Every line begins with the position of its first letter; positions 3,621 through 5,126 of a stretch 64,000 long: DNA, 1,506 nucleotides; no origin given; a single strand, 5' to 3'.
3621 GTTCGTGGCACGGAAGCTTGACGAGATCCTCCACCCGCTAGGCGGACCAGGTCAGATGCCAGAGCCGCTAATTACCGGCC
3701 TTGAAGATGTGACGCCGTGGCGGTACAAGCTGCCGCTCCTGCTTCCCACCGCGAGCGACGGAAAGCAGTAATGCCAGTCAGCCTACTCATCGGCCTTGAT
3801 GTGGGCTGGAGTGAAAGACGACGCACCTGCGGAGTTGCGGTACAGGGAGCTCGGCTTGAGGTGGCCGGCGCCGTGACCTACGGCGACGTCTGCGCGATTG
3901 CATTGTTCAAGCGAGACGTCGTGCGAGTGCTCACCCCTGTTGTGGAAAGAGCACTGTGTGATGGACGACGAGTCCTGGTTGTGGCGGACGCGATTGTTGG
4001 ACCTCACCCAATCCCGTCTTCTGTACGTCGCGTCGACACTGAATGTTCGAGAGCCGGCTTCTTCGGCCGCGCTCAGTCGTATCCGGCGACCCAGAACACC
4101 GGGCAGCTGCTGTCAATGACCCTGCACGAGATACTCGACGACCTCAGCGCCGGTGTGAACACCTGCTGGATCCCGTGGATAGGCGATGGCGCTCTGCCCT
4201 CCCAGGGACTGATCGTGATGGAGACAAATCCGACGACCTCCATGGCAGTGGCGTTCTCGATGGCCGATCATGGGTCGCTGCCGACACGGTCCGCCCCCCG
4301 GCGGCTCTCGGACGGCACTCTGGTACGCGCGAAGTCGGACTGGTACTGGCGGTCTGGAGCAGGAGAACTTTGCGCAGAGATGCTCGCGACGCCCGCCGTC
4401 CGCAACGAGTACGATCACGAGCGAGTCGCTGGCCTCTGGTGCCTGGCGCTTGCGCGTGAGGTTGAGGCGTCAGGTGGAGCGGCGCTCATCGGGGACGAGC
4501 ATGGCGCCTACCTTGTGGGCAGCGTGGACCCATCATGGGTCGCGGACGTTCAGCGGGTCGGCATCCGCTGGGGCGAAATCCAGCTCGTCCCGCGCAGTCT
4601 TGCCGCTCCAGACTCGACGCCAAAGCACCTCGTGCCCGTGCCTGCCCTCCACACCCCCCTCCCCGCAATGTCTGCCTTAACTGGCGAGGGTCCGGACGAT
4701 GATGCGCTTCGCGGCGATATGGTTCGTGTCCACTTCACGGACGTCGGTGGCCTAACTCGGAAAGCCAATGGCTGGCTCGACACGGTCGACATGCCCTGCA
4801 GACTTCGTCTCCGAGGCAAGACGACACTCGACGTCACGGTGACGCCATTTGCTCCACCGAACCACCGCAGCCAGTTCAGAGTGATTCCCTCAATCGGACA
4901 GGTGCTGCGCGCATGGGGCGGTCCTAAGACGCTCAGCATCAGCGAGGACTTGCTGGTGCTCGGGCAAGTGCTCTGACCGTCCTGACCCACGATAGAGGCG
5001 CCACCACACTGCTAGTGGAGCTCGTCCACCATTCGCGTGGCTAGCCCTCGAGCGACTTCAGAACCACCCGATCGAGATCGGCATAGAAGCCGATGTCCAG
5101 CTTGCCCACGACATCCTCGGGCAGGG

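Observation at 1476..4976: GmrSD/BrxU-like type IV restriction gene followed by two translationally coupled unknown genes, one RNase-H-like: candidate undescribed three-gene module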

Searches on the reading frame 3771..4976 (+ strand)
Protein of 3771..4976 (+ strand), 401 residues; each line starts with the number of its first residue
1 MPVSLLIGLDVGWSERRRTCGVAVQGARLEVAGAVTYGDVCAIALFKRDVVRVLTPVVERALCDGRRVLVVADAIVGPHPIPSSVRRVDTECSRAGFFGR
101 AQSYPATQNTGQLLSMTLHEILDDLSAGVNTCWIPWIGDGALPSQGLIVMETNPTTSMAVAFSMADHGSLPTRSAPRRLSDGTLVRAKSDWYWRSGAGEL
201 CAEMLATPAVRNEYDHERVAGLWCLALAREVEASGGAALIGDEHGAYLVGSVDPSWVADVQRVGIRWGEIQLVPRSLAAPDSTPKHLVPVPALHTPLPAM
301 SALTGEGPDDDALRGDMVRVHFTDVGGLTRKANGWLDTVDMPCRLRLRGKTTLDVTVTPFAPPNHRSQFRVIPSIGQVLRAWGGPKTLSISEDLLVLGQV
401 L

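Call 7: search_protein_families(library=pfam, proteins=[window:3771-4976:+], max_evalue=1)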
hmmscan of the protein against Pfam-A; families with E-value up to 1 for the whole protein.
window:3771-4976:+ (401 aa): 0 families

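Call 8: search_protein_families(library=padloc, proteins=[window:3771-4976:+], max_evalue=1)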
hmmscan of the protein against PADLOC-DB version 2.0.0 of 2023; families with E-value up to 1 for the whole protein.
window:3771-4976:+ (401 aa): 0 families

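Call 9: search_protein_families(library=ncbifam, proteins=[window:3771-4976:+], max_evalue=1)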
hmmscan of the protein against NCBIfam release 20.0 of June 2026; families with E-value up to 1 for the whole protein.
window:3771-4976:+ (401 aa): 0 families

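Call 11: find_homologous_proteins(query=window:3771-4976:+)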
Query window:3771-4976:+ (401 aa): 37 proteins with E <= 0.001 among 8000 candidates.
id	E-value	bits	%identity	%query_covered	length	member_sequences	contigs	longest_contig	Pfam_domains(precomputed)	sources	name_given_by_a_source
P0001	9.6e-269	909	100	100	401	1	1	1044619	-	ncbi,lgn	ncbi:MAG: hypothetical protein R2826_01490 [Thermoleophilia bacterium]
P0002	1.2e-186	639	72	99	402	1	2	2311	-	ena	-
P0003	5.0e-157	541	63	100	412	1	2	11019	-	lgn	-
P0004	7.6e-156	537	63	100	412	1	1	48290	-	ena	-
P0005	1.7e-148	513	61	100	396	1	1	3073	-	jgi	jgi:hypothetical protein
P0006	7.7e-148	511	59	97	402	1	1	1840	-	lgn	-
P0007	2.1e-130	454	57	100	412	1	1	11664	-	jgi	jgi:hypothetical protein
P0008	5.0e-127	443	55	100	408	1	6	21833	-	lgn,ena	-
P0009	4.1e-125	436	55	100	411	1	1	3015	-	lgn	-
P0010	2.3e-119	417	51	99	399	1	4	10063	-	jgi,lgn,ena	-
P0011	2.9e-85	305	44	99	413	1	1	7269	-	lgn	-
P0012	3.5e-82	295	55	66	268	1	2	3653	-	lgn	-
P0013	4.7e-79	285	50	69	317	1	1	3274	-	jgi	-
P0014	3.2e-71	259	40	95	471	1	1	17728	-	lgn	-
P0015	3.7e-63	232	39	98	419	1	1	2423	-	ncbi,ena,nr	ncbi:hypothetical protein KAI87_14530 [Myxococcota bacterium]|nr:hypothetical protein [Myxococcota b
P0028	5.6e-36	143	32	89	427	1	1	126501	-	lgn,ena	-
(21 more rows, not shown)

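Call 13: find_encoding_contigs(protein=P0004, flank=10000, max_places=3)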
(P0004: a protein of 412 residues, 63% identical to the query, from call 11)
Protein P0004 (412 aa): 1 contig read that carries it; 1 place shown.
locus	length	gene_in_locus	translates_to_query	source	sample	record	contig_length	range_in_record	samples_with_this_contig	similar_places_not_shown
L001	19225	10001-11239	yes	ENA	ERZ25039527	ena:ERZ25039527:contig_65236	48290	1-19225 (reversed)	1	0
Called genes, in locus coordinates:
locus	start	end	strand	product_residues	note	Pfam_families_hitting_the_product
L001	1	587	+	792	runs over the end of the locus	PF07693:KAP_NTPase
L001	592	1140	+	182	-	-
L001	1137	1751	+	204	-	-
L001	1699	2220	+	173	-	-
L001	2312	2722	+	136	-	-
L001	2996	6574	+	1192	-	PF00069:Pkinase, PF07714:PK_Tyr_Ser-Thr, PF13086:AAA_11, PF13245:AAA_19 (faint), PF13604:AAA_30 (faint), PF01443:Viral_helicase1 (faint), PF13087:AAA_12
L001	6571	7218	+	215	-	-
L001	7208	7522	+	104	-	-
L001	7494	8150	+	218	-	PF13091:PLDc_2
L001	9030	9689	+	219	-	-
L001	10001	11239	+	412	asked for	-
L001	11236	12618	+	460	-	PF00023:Ank (faint), PF13857:Ank_5 (faint), PF12796:Ank_2, PF13606:Ank_3 (faint), PF13637:Ank_4 (faint)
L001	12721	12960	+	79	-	-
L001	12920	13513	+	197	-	PF09407:AbiEi_1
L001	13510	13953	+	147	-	PF08843:AbiEii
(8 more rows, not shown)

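Call 14: find_encoding_contigs(protein=P0008, flank=10000, max_places=3)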
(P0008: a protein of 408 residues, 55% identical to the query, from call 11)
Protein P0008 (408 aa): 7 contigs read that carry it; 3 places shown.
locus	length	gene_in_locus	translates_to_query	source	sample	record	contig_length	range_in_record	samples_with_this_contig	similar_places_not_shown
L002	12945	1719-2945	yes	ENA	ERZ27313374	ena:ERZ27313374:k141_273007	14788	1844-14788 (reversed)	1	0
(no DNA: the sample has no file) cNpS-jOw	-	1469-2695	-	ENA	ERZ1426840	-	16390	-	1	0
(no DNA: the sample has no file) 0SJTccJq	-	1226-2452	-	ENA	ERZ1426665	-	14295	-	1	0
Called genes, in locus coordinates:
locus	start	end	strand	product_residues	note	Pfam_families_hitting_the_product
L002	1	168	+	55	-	?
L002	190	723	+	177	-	PF15731:MqsA_antitoxin, PF01381:HTH_3 (weak), PF13560:HTH_31 (weak)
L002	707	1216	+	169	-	-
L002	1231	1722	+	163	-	-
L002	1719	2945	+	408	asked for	-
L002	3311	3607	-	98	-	PF05016:ParE_toxin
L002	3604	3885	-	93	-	PF02604:PhdYeFM_antitox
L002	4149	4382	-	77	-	-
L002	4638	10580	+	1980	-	PF00270:DEAD, PF00271:Helicase_C, PF09369:MZB (weak), PF00717:Peptidase_S24 (weak)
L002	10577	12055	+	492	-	PF11074:DUF2779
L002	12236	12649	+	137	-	PF14353:CpXC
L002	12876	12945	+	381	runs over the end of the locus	-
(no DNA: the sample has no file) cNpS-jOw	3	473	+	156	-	?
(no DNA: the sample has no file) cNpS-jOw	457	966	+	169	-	-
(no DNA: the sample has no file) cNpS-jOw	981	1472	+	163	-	-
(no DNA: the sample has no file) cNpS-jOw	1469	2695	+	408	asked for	-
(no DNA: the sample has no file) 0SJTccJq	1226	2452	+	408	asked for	-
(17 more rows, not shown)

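Call 15: find_encoding_contigs(protein=P0028, flank=10000, max_places=3)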
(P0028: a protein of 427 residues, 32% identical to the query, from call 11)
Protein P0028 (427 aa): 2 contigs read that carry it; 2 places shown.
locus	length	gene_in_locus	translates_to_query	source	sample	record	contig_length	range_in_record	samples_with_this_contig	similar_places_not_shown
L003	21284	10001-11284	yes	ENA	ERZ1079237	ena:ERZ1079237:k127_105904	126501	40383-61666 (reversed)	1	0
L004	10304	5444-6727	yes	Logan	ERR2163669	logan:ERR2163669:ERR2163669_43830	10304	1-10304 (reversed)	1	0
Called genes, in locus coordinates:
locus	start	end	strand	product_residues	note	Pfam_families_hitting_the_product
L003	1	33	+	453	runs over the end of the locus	-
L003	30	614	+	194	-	-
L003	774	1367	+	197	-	-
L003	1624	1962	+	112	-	-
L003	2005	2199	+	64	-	-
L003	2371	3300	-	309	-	-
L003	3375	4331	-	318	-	-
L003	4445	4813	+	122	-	PF12844:HTH_19, PF13560:HTH_31, PF01381:HTH_3, PF13443:HTH_26 (weak)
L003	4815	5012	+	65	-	-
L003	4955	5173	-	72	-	-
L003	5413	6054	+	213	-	-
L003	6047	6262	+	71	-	-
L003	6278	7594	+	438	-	-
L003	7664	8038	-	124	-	-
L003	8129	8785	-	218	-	PF08719:NADAR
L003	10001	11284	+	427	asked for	-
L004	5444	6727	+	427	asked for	-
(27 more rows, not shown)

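Call 19: find_related_loci(query=A1, collection=genome_contigs, flank=10000)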
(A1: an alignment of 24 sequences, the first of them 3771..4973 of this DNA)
Query A1 (401 aa) in genome_contigs; peptide patterns used: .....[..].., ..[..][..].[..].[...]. (x = any residue, [..] = any of these).
47 stretches matched a pattern; 12 encode a relative of the query (tblastn E <= 1e-3); 12 distinct loci.
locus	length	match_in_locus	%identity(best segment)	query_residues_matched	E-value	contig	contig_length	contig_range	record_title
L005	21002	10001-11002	35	5-336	3e-47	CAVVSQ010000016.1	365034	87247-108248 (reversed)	MAG: uncultured Planctomycetota bacterium isolate MFD01213.bin.2.21 genome assembly, contig: contig_2625, whole genome s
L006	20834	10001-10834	41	5-279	1e-45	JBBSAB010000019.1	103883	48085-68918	MAG: Polyangiales bacterium isolate La6_concoct.130 La6_concoct.130_K_1807623_L_103883_cov_33.5818, whole genome shotgun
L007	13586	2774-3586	38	7-273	1e-43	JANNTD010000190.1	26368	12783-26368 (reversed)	MAG: Planctomycetota bacterium isolate SOY_31_concoct_37_sub SOY_31_k141_174089, whole genome shotgun sequence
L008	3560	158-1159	37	6-347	9e-44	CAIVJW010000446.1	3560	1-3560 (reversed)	MAG: uncultured delta proteobacterium isolate KTt_bin-2109 genome assembly, contig: bin-2109:446/455, whole genome shotg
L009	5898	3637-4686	34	5-342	3e-43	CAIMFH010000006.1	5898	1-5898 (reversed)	MAG: uncultured Schlesneria sp. isolate Umea_bin-10000 genome assembly, contig: bin-10000:006/204, whole genome shotgun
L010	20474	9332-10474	31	2-383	3e-43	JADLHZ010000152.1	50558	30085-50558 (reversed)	MAG: Deltaproteobacteria bacterium isolate SJ496 c_000001820502, whole genome shotgun sequence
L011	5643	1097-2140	28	4-346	4e-37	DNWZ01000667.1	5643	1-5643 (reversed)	MAG TPA_asm: Planctomycetaceae bacterium isolate UBA11397 contig_235147, whole genome shotgun sequence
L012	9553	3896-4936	30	1-342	1e-36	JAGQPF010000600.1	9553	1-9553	MAG: Planctomycetales bacterium isolate HKST-UBA33 k127_2942966, whole genome shotgun sequence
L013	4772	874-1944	28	4-358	1e-35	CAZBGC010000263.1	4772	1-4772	MAG TPA_asm: uncultured Pirellulaceae bacterium isolate SRP268394_co1_12 genome assembly, contig: NODE_24317_length_4772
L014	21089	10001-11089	29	3-363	1e-34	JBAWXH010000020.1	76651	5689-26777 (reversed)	MAG: Planctomycetota bacterium isolate ELA058 MAG058_20, whole genome shotgun sequence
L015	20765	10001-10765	29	7-264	4e-15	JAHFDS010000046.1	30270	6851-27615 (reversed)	MAG: Myxococcales bacterium isolate nzgw250 NODE_803_length_30271_cov_3.257313, whole genome shotgun sequence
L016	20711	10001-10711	29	3-231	1e-14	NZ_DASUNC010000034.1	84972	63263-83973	MAG: Archangium sp. isolate SMAG_U1589 k141_307028, whole genome shotgun sequence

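Call 23: predict_structure(alignment_id=A1)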
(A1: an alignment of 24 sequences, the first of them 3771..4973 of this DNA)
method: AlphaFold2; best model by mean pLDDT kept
length: 401 residues; sequences in the alignment: 24
mean_pLDDT: 87.8   pTM: 0.86
mean pLDDT of the five models: 87.8, 86.7, 86.5, 86.4, 85.9
residues with pLDDT >= 90: 252; 70-90: 111; 50-70: 13; < 50: 25
segments of 3 or more residues with pLDDT < 50: 288-312
pLDDT, mean of each block of 10 residues (from residue 1): 89 91 96 94 96 98 97 94 91 94 84 93 97 95 95 97 93 81 85 96 97 94 98 90 96 98 96 92 62 39 32 68 87 85 88 92 90 90 77 83 87
secondary structure, 60 per line:
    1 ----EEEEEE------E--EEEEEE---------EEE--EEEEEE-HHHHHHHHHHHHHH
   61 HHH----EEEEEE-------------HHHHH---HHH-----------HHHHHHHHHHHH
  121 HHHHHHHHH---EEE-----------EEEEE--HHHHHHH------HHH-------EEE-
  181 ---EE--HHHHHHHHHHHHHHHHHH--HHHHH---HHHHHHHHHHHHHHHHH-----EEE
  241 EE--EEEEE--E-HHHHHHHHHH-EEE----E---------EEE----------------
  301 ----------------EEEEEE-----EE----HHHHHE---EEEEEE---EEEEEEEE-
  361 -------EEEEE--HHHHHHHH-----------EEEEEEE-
elements in order: E5-10 E20-25 E35-37 E40-45 H47-63 E68-73 H87-91 H109-129 E133-135 E147-151 H154-160 E177-179 H188-205 H208-212 H216-232 E238-242 E245-249 H254-263 E265-267 E282-284 E317-322 H334-338 E343-348 E352-359 E368-372 H375-382 E394-400

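Call 37: search_protein_families(library=pfam, proteins=[L005:9358-9840:+, L007:2105-2605:+, L010:8691-9227:+, L012:3234-3752:+, L016:9445-9927:+, L009:2744-3364:+, L015:8915-9700:+, L014:9441-9878:-, L002:707-1213:+, L006:10912-11586:+], max_evalue=0.01)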
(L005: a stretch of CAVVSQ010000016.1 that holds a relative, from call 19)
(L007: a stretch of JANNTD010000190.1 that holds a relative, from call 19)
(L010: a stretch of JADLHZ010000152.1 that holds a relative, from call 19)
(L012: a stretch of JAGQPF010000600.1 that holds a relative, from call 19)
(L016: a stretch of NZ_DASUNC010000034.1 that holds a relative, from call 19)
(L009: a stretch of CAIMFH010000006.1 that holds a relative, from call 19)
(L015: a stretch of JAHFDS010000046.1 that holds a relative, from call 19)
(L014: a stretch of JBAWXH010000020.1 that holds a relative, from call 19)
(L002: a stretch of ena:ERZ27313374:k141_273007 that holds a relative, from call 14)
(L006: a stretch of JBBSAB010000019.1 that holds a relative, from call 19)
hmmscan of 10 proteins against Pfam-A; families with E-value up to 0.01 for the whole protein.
L005:9358-9840:+ (161 aa): 0 families

L007:2105-2605:+ (167 aa): 1 family
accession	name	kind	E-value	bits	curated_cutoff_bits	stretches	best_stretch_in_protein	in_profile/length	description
PF01503.22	PRA-PH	-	7.2e-11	42.8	21.3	1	59-116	27-86/86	Phosphoribosyl-ATP pyrophosphohydrolase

L010:8691-9227:+ (179 aa): 0 families

L012:3234-3752:+ (173 aa): 0 families

L016:9445-9927:+ (161 aa): 0 families

L009:2744-3364:+ (207 aa): 1 family
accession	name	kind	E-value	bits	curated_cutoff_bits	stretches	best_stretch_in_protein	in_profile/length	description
PF06189.17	5-nucleotidase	-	0.0027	16.9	28.2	1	116-180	226-291/302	5'-nucleotidase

L015:8915-9700:+ (262 aa): 0 families

L014:9441-9878:- (146 aa): 0 families

L002:707-1213:+ (169 aa): 1 family
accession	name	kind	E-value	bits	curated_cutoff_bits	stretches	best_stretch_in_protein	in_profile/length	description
PF02556.19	SecB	-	5.4e-05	23.6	26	1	26-132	31-137/141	Preprotein translocase subunit SecB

L006:10912-11586:+ (225 aa): 2 families
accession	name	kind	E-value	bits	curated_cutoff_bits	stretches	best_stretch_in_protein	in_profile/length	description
PF11074.14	DUF2779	-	2.4e-38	131.7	23.3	1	28-149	2-126/126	Domain of unknown function(DUF2779)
PF13482.12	RNase_H_2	-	9.1e-07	29.4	22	1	54-218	20-164/165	RNase_H superfamily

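Call 40: find_encoding_contigs(protein=P0003, flank=10000, max_places=2)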
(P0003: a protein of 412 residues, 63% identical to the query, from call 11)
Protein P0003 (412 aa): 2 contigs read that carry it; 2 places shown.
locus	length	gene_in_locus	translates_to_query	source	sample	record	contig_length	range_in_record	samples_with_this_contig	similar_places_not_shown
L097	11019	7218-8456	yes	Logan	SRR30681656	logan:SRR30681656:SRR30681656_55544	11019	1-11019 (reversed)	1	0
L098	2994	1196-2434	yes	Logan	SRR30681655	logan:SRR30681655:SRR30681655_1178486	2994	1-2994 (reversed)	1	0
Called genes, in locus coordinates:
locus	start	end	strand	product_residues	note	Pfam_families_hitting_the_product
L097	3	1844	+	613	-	?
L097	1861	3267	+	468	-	PF13289:SIR2_2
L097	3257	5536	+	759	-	PF01580:FtsK_SpoIIIE (weak), PF01935:DUF87, PF10412:TrwB_AAD_bind (faint)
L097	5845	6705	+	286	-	-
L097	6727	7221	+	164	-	-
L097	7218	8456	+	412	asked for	-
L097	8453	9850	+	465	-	PF13606:Ank_3 (faint), PF00023:Ank (faint), PF12796:Ank_2, PF13857:Ank_5 (weak), PF13637:Ank_4 (weak)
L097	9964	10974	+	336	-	PF08902:DUF1848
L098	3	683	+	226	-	?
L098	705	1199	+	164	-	-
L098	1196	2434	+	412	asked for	-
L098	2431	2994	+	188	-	?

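Call 41: find_encoding_contigs(protein=P0007, flank=10000, max_places=2)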
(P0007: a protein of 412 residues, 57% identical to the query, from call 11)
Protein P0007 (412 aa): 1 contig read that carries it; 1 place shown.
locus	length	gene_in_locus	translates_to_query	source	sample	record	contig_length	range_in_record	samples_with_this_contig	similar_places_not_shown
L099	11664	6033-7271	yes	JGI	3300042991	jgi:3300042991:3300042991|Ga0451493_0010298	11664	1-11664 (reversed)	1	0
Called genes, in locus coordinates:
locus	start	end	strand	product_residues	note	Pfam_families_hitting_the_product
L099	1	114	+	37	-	?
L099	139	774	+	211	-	-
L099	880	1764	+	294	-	-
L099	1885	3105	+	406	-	PF02463:SMC_N, PF13175:AAA_15, PF13476:AAA_23 (weak), PF13304:AAA_21, PF13175:AAA_15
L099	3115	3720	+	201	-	PF14103:DUF4276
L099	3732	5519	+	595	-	PF03235:GmrSD_N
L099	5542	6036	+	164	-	-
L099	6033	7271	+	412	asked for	-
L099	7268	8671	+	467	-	PF00023:Ank (faint), PF13606:Ank_3 (faint), PF12796:Ank_2, PF13637:Ank_4 (weak), PF12796:Ank_2, PF13857:Ank_5 (weak)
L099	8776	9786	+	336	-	PF08902:DUF1848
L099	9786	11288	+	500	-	-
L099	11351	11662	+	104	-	?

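Call 42: find_encoding_contigs(protein=P0010, flank=10000, max_places=2)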
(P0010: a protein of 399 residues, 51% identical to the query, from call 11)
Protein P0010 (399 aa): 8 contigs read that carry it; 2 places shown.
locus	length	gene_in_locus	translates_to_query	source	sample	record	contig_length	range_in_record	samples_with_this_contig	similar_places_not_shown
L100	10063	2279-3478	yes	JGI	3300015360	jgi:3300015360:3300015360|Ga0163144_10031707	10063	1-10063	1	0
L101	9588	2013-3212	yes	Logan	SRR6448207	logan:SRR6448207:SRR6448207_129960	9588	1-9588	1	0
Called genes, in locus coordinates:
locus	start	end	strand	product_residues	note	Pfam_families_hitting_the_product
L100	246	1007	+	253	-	-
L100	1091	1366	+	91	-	-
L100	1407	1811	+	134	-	-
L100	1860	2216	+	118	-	-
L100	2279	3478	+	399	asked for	-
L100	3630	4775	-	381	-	-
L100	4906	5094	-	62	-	-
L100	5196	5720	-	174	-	-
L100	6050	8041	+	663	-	PF11074:DUF2779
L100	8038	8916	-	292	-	-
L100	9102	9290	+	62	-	-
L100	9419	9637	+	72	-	-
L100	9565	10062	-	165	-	?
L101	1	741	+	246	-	?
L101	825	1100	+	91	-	-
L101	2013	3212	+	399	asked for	-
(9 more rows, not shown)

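Call 44: find_encoding_contigs(protein=P0011, flank=10000, max_places=2)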
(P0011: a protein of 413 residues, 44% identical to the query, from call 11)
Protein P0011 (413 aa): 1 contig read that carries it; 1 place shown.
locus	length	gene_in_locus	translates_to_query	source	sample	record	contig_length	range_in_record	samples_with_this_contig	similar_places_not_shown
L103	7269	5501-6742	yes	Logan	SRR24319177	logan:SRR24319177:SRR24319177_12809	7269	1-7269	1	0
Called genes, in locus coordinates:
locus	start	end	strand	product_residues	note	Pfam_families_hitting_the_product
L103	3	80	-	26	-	?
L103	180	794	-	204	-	PF03745:DUF309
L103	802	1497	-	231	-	-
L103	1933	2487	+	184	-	-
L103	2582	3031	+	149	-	PF01503:PRA-PH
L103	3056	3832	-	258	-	PF13936:HTH_38 (faint)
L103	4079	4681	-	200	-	-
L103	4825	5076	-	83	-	-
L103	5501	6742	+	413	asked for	-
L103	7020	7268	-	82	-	?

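Call 45: find_encoding_contigs(protein=P0014, flank=10000, max_places=2)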
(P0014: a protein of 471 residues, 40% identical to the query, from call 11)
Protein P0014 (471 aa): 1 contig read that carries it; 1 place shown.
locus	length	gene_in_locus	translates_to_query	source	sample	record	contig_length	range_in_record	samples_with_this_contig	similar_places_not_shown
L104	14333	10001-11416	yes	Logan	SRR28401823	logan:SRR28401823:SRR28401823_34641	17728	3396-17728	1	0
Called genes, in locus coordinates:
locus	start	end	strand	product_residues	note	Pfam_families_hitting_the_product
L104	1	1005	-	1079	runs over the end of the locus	PF04257:RecC_N, PF27451:RecC_4th, PF17946:RecC_C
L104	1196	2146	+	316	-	-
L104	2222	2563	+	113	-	-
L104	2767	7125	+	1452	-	PF00069:Pkinase, PF07714:PK_Tyr_Ser-Thr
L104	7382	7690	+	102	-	-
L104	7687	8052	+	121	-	PF05717:TnpB_IS66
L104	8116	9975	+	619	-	PF13007:LZ_Tnp_IS66 (weak), PF03050:DDE_Tnp_IS66, PF13817:DDE_Tnp_IS66_C (weak)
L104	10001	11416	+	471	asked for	-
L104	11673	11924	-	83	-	-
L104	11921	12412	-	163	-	-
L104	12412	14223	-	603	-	PF09903:DUF2130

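Call 48: search_protein_families(library=pfam, proteins=[L099:7268-8671:+, L099:8776-9786:+, L099:9786-11288:+, L097:5845-6705:+], max_evalue=0.001)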
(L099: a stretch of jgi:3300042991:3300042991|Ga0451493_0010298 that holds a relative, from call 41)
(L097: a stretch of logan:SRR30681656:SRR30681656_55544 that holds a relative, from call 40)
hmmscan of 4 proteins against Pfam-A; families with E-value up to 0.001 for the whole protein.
L099:7268-8671:+ (467 aa): 5 families
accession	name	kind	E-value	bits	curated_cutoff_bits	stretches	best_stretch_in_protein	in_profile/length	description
PF12796.13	Ank_2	-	7.4e-22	78.2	27.3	2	220-312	1-90/90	Ankyrin repeats (3 copies)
PF00023.36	Ank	-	4.1e-16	58.6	21.1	2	281-313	1-33/33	Ankyrin repeat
PF13606.12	Ank_3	-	4.4e-16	57.6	22.3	1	315-342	2-29/30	Ankyrin repeat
PF13637.12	Ank_4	-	8.2e-11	42.3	22.7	1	288-335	3-50/50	Ankyrin repeats (many copies)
PF13857.12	Ank_5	-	1.1e-10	42.1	27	2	305-354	6-56/56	Ankyrin repeats (many copies)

L099:8776-9786:+ (336 aa): 1 family
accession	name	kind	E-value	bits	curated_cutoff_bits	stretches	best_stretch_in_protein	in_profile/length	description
PF08902.16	DUF1848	-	5.2e-85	285.8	30.5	1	3-271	1-262/262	Domain of unknown function (DUF1848)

L099:9786-11288:+ (500 aa): 0 families

L097:5845-6705:+ (286 aa): 0 families

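Call 55: search_solved_structures(query=A1, max_evalue=10)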
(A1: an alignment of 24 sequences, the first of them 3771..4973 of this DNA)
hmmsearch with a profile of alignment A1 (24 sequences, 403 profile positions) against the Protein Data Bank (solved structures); distinct sequences matched with E-value up to 10: 0.

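Call 58: search_protein_families(library=phrogs, proteins=[window:3771-4973:+, L099:7268-8671:+, L097:5845-6705:+, L002:707-1213:+], max_evalue=0.1)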
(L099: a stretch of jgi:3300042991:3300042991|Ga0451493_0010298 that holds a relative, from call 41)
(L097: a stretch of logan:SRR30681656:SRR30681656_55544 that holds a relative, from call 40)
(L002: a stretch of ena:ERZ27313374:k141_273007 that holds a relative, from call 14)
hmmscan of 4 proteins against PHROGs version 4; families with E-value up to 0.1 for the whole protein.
window:3771-4973:+ (401 aa): 0 families

L099:7268-8671:+ (467 aa): 5 families
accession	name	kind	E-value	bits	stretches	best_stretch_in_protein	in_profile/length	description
phrog_9262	-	unknown function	1.9e-19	71.2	2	300-372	58-135/253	-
phrog_9049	-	unknown function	3.3e-19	67.4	1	218-371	3226-3380/4700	-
phrog_16592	-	unknown function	4.6e-05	22.5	1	268-356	163-256/974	-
phrog_33375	-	unknown function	0.00015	22.8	1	420-455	22-57/72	-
phrog_23504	-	unknown function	0.018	16.1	0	401-433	27-60/73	-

L097:5845-6705:+ (286 aa): 0 families

L002:707-1213:+ (169 aa): 1 family
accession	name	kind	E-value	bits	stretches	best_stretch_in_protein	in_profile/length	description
phrog_21664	-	unknown function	1.7e-06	29.5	1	4-130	5-127/132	-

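Call 60: search_dna_similar(query=window:3771-4973:+, collection=plasmids, mode=protein, max_evalue=0.001, max_rows=15)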
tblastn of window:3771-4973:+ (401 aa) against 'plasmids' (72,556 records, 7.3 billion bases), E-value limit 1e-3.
No match.

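Call 62: search_dna_similar(query=window:3771-4973:+, collection=phages, mode=protein, max_evalue=0.01, max_rows=15)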
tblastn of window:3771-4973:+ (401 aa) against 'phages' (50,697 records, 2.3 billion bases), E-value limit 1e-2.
No match.

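Call 64: find_related_loci(query=A1, collection=viral_contigs, flank=8000)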
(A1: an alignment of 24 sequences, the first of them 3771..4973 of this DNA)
Query A1 (401 aa) in viral_contigs; peptide patterns used: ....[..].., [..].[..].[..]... (x = any residue, [..] = any of these).
21 stretches matched a pattern, but none encodes a relative of the query by tblastn (E <= 1e-3).

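Call 67: find_encoding_contigs(protein=P0005, flank=10000, max_places=2)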
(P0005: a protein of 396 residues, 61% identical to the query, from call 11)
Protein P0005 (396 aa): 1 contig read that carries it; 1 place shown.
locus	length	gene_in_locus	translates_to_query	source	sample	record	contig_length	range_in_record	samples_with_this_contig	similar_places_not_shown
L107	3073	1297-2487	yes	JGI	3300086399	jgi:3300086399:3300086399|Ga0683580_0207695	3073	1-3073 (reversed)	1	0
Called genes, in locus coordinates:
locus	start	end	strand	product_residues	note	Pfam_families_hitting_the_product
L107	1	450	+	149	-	PF02012:BNR (faint), PF14870:PSII_BNR (faint), PF15902:Sortilin-Vps10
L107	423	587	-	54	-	-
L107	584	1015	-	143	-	-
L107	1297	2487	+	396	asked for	-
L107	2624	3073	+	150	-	?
